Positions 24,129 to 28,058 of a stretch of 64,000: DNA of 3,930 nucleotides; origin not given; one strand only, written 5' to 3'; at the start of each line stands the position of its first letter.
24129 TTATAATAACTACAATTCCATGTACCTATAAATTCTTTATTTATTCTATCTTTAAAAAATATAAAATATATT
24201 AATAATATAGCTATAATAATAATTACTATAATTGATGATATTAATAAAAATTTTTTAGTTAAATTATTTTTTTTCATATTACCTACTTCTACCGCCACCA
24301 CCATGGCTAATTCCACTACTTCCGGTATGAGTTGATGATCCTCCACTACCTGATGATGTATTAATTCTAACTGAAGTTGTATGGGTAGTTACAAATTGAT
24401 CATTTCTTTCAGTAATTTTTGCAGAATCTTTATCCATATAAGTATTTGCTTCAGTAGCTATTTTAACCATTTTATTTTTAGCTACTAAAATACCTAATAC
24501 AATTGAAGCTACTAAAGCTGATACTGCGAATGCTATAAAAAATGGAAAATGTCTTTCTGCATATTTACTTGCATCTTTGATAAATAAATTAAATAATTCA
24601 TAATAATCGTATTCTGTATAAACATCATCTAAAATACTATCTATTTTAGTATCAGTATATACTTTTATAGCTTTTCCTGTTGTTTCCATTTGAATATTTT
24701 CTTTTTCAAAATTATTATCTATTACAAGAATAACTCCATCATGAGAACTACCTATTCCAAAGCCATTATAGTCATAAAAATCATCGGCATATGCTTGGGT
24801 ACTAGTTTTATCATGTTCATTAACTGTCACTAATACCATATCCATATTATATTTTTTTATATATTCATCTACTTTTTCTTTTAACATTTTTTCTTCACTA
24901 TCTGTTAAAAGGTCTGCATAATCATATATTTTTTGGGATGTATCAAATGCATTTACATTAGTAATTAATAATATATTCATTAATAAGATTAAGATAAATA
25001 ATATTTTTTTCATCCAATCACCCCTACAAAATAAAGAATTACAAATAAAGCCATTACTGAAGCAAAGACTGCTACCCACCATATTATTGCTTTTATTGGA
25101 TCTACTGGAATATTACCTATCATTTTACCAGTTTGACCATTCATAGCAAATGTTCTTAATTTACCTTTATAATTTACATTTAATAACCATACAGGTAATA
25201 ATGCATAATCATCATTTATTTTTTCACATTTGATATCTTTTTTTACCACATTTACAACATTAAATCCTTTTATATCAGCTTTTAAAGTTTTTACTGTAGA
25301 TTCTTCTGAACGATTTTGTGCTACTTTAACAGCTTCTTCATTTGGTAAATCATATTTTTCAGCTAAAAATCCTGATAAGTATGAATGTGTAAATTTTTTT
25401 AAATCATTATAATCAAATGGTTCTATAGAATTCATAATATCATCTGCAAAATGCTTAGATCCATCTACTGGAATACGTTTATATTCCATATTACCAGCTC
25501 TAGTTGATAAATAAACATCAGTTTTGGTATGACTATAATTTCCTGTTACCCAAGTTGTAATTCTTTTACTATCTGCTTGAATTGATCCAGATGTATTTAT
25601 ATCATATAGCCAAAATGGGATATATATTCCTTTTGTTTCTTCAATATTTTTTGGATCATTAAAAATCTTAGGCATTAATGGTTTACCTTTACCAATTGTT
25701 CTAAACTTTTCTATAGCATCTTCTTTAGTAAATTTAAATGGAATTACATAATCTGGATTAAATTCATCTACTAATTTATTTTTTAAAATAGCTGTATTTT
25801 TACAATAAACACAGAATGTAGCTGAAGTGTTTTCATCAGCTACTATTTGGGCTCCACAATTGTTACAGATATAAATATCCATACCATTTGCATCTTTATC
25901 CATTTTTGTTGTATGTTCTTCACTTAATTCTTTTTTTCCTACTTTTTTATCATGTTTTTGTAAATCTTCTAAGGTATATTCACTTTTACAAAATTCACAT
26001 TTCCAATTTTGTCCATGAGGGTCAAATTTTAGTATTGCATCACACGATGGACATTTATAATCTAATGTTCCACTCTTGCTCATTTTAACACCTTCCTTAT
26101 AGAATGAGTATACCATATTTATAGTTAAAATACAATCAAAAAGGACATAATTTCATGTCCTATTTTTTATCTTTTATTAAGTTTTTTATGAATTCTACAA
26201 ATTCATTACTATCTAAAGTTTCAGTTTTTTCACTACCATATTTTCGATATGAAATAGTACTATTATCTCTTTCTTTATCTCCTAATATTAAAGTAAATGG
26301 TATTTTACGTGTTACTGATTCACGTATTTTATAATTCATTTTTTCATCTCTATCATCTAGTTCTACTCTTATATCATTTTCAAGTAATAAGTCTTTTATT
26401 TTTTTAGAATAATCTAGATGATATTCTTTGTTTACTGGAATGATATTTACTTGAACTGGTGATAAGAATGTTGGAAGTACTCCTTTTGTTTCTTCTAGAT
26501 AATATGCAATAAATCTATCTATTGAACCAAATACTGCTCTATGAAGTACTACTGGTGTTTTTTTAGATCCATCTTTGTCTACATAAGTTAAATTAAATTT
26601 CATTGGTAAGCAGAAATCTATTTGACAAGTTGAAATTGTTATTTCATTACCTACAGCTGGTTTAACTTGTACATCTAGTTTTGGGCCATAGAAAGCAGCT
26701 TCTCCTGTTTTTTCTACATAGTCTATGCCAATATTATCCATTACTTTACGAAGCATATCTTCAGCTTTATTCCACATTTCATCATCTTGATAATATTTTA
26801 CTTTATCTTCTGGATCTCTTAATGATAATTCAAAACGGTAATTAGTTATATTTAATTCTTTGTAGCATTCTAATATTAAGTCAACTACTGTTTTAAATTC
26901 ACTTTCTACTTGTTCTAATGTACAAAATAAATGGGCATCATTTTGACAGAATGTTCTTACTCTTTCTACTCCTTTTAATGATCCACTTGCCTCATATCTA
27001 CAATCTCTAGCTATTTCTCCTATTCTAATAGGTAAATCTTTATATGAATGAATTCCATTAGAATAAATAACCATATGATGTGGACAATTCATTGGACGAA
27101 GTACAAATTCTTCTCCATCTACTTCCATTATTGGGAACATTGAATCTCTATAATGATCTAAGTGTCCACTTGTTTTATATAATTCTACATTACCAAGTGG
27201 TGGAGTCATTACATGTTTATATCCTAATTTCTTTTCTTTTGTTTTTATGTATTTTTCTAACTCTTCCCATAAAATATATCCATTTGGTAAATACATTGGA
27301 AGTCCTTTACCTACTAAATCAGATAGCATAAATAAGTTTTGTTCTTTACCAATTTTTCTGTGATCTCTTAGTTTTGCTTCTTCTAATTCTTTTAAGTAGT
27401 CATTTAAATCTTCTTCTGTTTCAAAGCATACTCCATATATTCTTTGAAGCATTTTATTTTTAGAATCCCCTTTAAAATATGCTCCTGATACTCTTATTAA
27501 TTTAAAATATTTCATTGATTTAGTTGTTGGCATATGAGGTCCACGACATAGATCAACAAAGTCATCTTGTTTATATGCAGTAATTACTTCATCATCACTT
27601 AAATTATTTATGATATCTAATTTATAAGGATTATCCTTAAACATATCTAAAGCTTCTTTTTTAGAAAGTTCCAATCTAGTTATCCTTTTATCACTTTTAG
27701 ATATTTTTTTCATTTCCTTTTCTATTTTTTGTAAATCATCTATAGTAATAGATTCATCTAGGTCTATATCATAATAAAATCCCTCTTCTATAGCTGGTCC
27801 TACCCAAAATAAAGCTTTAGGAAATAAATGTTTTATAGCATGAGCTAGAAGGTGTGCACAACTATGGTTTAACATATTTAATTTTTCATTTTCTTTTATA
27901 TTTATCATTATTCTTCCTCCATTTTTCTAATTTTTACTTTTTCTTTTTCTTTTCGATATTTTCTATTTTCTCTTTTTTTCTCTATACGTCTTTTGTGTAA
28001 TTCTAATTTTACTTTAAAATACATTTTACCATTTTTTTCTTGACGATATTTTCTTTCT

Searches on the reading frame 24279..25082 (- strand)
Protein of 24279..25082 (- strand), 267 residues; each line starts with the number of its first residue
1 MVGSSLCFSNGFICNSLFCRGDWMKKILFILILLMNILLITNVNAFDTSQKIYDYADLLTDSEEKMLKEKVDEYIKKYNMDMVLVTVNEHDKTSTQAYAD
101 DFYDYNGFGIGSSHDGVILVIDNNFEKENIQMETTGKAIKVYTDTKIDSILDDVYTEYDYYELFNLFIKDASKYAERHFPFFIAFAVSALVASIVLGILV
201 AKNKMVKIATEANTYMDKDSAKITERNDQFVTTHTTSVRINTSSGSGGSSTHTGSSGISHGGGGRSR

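Call 72: search_protein_families(library=pfam, proteins=[window:24279-25082:-], max_evalue=0.001)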
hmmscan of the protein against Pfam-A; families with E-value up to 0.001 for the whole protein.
window:24279-25082:- (267 aa): 1 family
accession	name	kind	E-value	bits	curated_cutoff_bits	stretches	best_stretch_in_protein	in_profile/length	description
PF04536.20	TPM_phosphatase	-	2e-19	70.3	22.1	1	52-156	1-103/125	TPM domain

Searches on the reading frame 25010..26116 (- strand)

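Call 72: search_protein_families(library=pfam, proteins=[window:25010-26116:-], max_evalue=0.001)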
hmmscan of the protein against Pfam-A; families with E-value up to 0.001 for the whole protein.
window:25010-26116:- (368 aa): 2 families
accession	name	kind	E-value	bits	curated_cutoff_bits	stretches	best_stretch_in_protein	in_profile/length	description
PF08274.17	Zn_Ribbon_YjdM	-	1.2e-05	25.6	30.8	1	39-91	4-29/30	PhnA Zinc-Ribbon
PF09779.14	Ima1_N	-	0.00024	22.5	28.9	1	11-139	11-114/132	Ima1 N-terminal domain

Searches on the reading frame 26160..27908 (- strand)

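Call 72: search_protein_families(library=pfam, proteins=[window:26160-27908:-], max_evalue=0.001)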
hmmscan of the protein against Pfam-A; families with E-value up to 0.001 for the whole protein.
window:26160-27908:- (582 aa): 3 families
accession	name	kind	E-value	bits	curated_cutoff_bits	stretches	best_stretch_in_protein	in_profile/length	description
PF00587.30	tRNA-synt_2b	-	2.8e-36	125.7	29.3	1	265-473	8-178/179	tRNA synthetase class II core domain (G, H, P, S and T)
PF03129.25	HGTP_anticodon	-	3e-20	72.6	21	1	486-576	1-93/94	Anticodon binding domain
PF07973.19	tRNA_SAD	-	3.7e-14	52.9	24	1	110-158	2-44/44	Threonyl and Alanyl tRNA synthetase second additional domain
